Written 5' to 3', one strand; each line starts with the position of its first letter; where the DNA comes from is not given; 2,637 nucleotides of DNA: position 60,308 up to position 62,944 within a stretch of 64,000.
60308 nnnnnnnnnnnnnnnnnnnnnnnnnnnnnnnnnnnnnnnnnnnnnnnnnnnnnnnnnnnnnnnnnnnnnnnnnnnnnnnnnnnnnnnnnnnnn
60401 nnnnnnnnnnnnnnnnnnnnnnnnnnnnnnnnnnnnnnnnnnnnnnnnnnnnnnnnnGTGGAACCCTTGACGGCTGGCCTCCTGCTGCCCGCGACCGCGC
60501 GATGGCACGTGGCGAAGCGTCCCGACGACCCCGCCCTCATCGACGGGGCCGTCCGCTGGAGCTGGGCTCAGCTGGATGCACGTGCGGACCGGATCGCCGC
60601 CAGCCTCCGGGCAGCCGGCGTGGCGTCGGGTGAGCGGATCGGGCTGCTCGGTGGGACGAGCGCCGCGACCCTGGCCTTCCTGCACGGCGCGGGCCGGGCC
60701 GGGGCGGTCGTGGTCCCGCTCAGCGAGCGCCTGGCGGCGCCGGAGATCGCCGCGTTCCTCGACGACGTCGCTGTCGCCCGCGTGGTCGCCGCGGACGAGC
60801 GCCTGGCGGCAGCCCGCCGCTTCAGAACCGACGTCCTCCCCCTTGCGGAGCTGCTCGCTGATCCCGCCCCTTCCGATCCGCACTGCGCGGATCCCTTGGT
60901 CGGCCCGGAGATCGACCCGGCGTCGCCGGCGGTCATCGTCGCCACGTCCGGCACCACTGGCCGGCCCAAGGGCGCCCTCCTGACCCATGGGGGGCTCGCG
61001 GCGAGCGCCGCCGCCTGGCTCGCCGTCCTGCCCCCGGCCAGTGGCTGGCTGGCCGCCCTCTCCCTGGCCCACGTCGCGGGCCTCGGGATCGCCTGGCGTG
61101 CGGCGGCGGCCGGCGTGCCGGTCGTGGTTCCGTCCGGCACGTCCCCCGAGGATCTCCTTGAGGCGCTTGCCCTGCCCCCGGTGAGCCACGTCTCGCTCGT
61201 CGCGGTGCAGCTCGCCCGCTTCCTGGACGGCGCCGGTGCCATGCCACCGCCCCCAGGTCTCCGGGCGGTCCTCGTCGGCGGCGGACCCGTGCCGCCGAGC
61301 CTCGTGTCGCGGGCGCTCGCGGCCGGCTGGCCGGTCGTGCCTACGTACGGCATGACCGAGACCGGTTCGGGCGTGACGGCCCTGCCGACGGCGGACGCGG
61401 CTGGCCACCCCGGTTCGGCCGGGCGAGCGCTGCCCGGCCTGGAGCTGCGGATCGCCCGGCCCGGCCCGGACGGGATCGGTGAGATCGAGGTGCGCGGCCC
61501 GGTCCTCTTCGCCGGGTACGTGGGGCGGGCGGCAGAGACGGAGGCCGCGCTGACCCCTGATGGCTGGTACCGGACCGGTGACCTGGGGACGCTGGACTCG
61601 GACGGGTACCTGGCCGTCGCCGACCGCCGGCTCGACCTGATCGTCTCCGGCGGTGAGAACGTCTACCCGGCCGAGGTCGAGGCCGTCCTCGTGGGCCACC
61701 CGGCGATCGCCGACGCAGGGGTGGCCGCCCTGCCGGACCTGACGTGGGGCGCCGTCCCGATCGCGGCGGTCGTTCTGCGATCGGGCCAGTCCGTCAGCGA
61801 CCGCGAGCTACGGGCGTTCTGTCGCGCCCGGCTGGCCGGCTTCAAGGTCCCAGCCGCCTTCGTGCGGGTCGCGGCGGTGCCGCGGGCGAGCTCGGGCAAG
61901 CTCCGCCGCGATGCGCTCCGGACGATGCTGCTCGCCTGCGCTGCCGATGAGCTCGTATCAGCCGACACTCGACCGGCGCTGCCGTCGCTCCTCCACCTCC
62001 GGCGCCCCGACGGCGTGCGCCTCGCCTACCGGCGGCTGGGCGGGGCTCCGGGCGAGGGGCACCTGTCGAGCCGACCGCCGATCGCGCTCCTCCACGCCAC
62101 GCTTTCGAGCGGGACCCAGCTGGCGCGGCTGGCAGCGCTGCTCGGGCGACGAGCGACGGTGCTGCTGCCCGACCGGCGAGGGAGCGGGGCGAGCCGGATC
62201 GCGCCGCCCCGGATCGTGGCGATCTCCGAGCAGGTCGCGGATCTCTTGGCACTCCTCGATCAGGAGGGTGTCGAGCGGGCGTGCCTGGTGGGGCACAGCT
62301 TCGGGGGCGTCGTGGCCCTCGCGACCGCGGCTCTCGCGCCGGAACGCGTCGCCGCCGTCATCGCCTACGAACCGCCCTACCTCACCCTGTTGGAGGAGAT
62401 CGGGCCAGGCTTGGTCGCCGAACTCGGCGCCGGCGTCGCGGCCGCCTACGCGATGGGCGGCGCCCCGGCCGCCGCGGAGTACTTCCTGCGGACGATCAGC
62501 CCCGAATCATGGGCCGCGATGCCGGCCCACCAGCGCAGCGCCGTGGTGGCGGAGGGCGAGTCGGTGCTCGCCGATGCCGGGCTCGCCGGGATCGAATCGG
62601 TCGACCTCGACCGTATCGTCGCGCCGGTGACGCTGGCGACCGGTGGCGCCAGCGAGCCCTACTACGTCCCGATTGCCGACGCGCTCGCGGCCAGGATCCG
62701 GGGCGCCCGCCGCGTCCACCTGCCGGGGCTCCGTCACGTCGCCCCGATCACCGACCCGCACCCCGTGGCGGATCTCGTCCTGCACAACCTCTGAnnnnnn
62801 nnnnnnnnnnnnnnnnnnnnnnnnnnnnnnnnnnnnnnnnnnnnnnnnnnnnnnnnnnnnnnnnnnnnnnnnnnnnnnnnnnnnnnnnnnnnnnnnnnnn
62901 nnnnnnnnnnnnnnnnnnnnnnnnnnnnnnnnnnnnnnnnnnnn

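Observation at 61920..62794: Alpha/beta-hydrolase fused to MenE may replace the missing DHNA-CoA thioesterase (MenI)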

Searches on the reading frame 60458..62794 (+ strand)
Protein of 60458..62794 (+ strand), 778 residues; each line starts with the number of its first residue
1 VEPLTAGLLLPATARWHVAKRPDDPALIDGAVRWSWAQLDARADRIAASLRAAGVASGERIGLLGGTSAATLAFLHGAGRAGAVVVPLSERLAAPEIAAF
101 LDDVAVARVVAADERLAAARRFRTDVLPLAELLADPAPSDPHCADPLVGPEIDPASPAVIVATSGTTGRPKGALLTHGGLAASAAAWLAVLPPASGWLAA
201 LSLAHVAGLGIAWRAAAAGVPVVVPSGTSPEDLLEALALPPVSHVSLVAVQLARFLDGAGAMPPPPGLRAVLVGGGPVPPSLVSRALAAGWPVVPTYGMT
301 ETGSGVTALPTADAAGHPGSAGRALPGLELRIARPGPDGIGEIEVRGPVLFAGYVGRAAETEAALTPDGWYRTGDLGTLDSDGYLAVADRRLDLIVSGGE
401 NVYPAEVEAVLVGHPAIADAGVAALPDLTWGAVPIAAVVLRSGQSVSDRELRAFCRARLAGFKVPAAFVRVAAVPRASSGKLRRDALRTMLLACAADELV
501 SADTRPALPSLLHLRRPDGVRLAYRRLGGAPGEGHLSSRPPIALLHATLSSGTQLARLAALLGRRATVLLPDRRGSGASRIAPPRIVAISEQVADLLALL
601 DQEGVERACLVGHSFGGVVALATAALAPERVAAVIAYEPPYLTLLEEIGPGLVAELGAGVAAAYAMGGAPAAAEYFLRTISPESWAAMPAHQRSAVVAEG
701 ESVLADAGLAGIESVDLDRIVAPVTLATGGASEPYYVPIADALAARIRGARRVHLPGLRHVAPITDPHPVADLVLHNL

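Call 5: search_protein_families(library=pfam, proteins=[window:60458-62794:+], max_evalue=0.001)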
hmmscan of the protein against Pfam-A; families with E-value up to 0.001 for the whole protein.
window:60458-62794:+ (778 aa): 5 families
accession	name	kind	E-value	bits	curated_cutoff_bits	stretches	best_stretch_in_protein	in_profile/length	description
PF00501.34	AMP-binding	-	1.8e-65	221.7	29.9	1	15-354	2-383/384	AMP-binding enzyme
PF13193.12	AMP-binding_C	-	1.2e-16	61.8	24.5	1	406-481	1-76/76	AMP-binding enzyme C-terminal domain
PF12697.13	Abhydrolase_6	-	9.7e-16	59.5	26.3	1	554-772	16-216/217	Alpha/beta hydrolase family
PF00561.26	Abhydrolase_1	-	1.8e-14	54.4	25.8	1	540-640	1-108/245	alpha/beta hydrolase fold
PF12146.15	Hydrolase_4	-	3.6e-07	30.2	27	1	553-639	18-109/239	Serine aminopeptidase, S33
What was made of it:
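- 61988..62791 (+): ABH2, an alpha/beta-hydrolase domain (aa 511-778) with a four-helix lid (aa ~649-714). Pfam Abhydrolase_6 and Abhydrolase_1 both above gathering threshold (call 5).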

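Call 6: search_protein_families(library=ncbifam, proteins=[window:60458-62794:+], max_evalue=0.001)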
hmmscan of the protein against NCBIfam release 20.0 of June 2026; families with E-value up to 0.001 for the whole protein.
window:60458-62794:+ (778 aa): 118 families (the best 25 are shown)
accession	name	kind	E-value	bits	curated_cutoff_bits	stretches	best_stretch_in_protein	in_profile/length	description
TIGR01923.1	menE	equivalog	2e-101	340.1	330.15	1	35-487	1-442/442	o-succinylbenzoate--CoA ligase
NF004837.0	PRK06187.1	subfamily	4e-98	329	476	1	8-492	8-523/531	long-chain-fatty-acid--CoA ligase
NF002966.0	PRK03640.1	equivalog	5.2e-98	328.7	556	1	18-490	12-479/483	o-succinylbenzoate--CoA ligase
NF006572.0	PRK09088.1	equivalog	2e-83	280.7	696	1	17-493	10-489/491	acyl-CoA synthetase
NF005801.1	PRK07656.1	equivalog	1.5e-68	231.7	657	1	18-488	11-500/500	FadD3 family acyl-CoA ligase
NF006182.0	PRK08316.1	subfamily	3.5e-67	227.1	663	1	15-490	18-516/523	fatty acyl-CoA synthetase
NF006020.0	PRK08162.1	subfamily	3.5e-67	227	677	3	339-491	388-538/545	acyl-CoA synthetase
NF005307.0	PRK06839.1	equivalog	4.3e-67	226.8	748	1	21-489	15-491/496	o-succinylbenzoate--CoA ligase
NF005702.0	PRK07514.1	subfamily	1.6e-65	221.4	558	1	29-489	25-498/506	malonyl-CoA synthase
NF004114.0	PRK05605.1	equivalog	4.4e-65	220.1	766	2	149-493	215-571/575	long-chain-fatty-acid--CoA ligase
NF005857.1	PRK07786.1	exception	2.2e-64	217.8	733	1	17-489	18-510/513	fatty-acid--CoA ligase FadD5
NF004797.0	PRK06145.1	equivalog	3.1e-64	217.1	850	1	12-489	6-493/499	acyl-CoA synthetase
NF005676.0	PRK07470.1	equivalog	6.8e-64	216.4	774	1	18-494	30-532/544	acyl-CoA synthetase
NF006539.0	PRK09029.1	equivalog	2.4e-63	214.6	494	1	18-491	13-451/458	o-succinylbenzoate--CoA ligase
NF052269.1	Staph_lig_FadD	equivalog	4.2e-61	206.8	650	1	26-491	18-493/499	long-chain-fatty-acid--CoA ligase FadD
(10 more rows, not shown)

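Call 12: find_encoding_contigs(protein=window:60458-62794:+, flank=10000, max_places=4)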
Protein window:60458-62794:+ (778 aa): 2 contigs read that carry it; 2 places shown.
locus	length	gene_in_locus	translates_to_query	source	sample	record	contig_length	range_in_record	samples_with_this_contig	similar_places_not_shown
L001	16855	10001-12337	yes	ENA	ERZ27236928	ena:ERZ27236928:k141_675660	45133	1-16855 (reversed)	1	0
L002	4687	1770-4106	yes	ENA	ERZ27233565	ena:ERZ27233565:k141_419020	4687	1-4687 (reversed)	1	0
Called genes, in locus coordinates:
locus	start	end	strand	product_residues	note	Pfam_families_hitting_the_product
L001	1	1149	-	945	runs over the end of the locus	PF04234:CopC, PF05425:CopD, PF21959:DUF6923 (faint), PF24684:Vgb_lyase, PF01436:NHL (faint), PF08450:SGL (faint)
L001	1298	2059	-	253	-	PF02630:SCO1-SenC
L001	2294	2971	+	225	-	PF00440:TetR_N, PF17932:TetR_C_24 (weak)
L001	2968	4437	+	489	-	PF00425:Chorismate_bind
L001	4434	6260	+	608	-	PF02776:TPP_enzyme_N, PF16582:TPP_enzyme_M_2, PF02775:TPP_enzyme_C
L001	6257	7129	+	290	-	PF00561:Abhydrolase_1, PF12146:Hydrolase_4, PF12697:Abhydrolase_6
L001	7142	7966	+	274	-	PF00378:ECH_1, PF16113:ECH_2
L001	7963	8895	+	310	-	PF01040:UbiA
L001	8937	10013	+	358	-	PF13378:MR_MLE_C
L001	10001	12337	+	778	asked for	PF00501:AMP-binding, PF13193:AMP-binding_C, PF00561:Abhydrolase_1, PF12146:Hydrolase_4 (weak), PF12697:Abhydrolase_6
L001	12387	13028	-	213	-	PF01386:Ribosomal_L25p, PF14693:Ribosomal_TL5_C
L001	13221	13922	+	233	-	PF00072:Response_reg, PF23198:PDE8A_N (faint), PF00486:Trans_reg_C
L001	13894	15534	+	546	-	PF00672:HAMP, PF00512:HisKA, PF02518:HATPase_c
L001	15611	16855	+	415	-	?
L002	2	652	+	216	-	?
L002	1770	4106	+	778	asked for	PF00501:AMP-binding, PF13193:AMP-binding_C, PF00561:Abhydrolase_1, PF12146:Hydrolase_4 (weak), PF12697:Abhydrolase_6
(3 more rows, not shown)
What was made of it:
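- Checked: The identical 778-aa protein is encoded on contigs from two different ENA samples (call 12).
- Tried and rejected: The identical ORF is present in two samples (call 12).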

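Call 84: predict_structure(alignment_id=A4)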
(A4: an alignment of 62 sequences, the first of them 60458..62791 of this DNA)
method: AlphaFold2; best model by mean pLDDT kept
length: 778 residues; sequences in the alignment: 62
mean_pLDDT: 87.8   pTM: 0.61
mean pLDDT of the five models: 87.8, 87.3, 87.1, 85.2, 84.7
residues with pLDDT >= 90: 516; 70-90: 174; 50-70: 53; < 50: 35
segments of 3 or more residues with pLDDT < 50: 1-3, 165-168, 391-401, 428-430, 496-505
pLDDT, mean of each block of 10 residues (from residue 1): 66 94 97 97 95 95 96 97 94 79 94 94 92 71 55 93 62 95 96 97 93 97 93 93 94 87 93 86 95 95 93 96 97 86 94 91 91 90 87 35 71 93 65 83 94 83 84 78 79 60 58 95 88 60 95 91 92 94 93 98 96 98 98 97 82 90 93 94 82 80 89 94 97 93 96 94 90 92
secondary structure, 60 per line:
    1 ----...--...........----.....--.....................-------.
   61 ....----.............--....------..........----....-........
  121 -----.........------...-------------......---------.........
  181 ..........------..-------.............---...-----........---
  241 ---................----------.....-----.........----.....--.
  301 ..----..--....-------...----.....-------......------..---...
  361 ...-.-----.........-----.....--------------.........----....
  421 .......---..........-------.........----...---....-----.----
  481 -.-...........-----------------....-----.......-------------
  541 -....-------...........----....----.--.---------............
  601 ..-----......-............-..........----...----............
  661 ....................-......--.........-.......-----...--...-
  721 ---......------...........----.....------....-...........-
elements in order (helices of 4 or more, strands of 3 or more residues): H10-20 E25-29 E32-35 H36-52 E60-64 H69-81 E84-87 H94-103 E108-111 H113-120 E126-128 H129-134 E157-162 E172-176 H177-190 H206-218 E222-224 H230-237 E244-248 H249-259 E270-274 H280-288 E293-297 H311-314 E322-324 E329-333 E341-346 H358-363 E371-379 E385-389 H404-412 E417-427 E431-440 H448-456 E467-470 H484-494 E512-515 E521-527 E542-545 H553-563 E568-571 H589-602 E608-613 H615-626 E631-637 H649-680 H682-687 H690-698 H700-706 E724-729 H736-746 E751-755 H762-765 H767-777
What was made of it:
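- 61943..61972 (+): Disordered inter-domain linker (aa 496-505). pLDDT is below 50 in the full-length AlphaFold2 model, whose pTM of 0.61 means the relative placement of the domains is not fixed (call 84).
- The full-length model shows no defined interface between the domains (pTM 0.61, call 84).
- Tried and rejected: A fixed MenE-ABH2 interface in a full-length AlphaFold2 model: not supported (pTM 0.61, disordered linker, call 84).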
